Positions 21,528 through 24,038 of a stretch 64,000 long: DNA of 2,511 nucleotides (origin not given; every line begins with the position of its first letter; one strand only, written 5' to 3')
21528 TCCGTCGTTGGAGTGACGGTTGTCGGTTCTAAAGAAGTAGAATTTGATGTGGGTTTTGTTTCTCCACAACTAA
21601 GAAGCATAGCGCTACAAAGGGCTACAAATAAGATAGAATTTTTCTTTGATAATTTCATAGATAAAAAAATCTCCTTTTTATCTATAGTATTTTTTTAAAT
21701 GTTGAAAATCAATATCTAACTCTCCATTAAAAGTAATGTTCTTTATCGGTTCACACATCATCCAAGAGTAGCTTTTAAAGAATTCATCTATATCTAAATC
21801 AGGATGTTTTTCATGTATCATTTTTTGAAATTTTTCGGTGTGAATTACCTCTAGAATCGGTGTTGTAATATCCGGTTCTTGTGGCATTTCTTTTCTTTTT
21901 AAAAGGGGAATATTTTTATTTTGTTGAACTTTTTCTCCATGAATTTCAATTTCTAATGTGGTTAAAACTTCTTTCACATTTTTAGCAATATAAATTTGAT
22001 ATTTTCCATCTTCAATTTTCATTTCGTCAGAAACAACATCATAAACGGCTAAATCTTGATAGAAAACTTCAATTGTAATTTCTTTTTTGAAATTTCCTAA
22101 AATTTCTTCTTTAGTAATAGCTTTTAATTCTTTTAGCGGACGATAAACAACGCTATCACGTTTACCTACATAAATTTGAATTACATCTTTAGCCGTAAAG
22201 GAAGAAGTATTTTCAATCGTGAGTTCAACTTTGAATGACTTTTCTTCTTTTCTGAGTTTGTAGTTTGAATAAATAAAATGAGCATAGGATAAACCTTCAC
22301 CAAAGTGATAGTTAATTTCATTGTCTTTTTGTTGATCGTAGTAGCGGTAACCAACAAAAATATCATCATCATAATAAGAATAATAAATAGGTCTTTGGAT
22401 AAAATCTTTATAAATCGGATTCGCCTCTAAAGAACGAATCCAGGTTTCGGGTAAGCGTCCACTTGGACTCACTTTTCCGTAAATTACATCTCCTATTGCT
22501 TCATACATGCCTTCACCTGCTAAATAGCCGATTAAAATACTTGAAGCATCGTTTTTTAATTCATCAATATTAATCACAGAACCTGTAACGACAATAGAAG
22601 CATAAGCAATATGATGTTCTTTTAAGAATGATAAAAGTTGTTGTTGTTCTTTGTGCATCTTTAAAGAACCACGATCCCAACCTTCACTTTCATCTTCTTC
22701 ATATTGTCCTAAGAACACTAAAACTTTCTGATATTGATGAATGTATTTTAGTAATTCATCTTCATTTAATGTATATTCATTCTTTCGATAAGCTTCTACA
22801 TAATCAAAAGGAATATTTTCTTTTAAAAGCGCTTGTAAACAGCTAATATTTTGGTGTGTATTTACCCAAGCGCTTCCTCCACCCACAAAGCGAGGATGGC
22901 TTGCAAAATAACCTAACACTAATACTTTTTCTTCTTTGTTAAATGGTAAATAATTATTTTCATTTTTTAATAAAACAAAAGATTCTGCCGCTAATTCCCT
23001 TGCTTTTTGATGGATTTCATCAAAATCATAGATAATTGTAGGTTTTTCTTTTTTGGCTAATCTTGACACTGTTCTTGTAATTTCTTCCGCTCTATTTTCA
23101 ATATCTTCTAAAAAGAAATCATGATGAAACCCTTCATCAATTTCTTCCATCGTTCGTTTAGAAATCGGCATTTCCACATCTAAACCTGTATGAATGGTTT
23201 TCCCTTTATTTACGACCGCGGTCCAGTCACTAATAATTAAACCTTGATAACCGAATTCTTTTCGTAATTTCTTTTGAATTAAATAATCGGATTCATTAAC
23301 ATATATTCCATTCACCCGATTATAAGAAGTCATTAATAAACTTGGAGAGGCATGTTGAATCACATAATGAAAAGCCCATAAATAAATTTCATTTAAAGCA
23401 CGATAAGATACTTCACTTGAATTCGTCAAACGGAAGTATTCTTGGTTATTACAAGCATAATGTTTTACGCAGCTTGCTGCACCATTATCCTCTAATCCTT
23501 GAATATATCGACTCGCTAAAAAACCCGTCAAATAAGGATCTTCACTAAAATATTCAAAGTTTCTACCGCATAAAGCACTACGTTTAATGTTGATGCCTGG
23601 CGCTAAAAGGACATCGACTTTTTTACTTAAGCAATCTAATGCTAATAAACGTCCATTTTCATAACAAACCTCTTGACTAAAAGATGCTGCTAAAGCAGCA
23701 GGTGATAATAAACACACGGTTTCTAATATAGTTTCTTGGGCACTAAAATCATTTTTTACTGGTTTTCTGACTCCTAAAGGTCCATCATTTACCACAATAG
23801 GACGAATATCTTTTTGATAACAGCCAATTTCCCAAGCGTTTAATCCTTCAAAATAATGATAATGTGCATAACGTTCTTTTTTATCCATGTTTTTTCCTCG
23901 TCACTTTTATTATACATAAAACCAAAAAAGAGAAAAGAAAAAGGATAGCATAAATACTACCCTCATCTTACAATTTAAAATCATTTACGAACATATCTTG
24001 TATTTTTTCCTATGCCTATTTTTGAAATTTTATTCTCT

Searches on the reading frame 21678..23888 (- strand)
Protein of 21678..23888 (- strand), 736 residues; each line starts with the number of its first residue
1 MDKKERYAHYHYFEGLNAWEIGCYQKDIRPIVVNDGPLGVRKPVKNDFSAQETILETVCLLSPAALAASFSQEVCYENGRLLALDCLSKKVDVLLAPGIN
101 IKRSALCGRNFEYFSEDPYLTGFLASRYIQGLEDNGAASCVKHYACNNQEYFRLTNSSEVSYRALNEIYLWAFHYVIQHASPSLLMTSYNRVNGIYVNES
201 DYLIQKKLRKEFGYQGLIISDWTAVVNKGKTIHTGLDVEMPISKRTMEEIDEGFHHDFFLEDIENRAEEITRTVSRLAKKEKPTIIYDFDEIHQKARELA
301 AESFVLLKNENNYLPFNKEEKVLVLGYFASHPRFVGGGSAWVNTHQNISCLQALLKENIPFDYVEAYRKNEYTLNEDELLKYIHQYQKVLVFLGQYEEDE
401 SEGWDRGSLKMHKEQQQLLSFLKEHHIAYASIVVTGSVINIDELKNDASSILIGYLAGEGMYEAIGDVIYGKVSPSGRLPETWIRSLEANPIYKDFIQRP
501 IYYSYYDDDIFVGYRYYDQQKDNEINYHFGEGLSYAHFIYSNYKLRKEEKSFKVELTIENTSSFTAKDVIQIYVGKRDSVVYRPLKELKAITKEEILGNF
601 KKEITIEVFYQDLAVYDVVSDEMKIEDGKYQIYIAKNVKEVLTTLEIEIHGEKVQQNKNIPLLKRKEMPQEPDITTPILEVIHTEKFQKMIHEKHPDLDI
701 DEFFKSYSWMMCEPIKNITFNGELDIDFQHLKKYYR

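Call 15: search_protein_families(library=pfam, proteins=[window:21678-23888:-], max_evalue=0.00001)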
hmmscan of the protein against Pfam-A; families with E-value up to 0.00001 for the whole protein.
window:21678-23888:- (736 aa): 3 families
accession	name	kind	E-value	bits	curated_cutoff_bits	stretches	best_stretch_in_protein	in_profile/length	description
PF01915.27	Glyco_hydro_3_C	-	6.1e-35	121.4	31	1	305-535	2-200/200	Glycosyl hydrolase family 3 C-terminal domain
PF00933.27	Glyco_hydro_3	-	1.1e-22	81.3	27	1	62-229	87-259/316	Glycosyl hydrolase family 3 N terminal domain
PF14310.12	Fn3-like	-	9.2e-11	42.2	25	1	568-636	1-69/71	Fibronectin type III-like domain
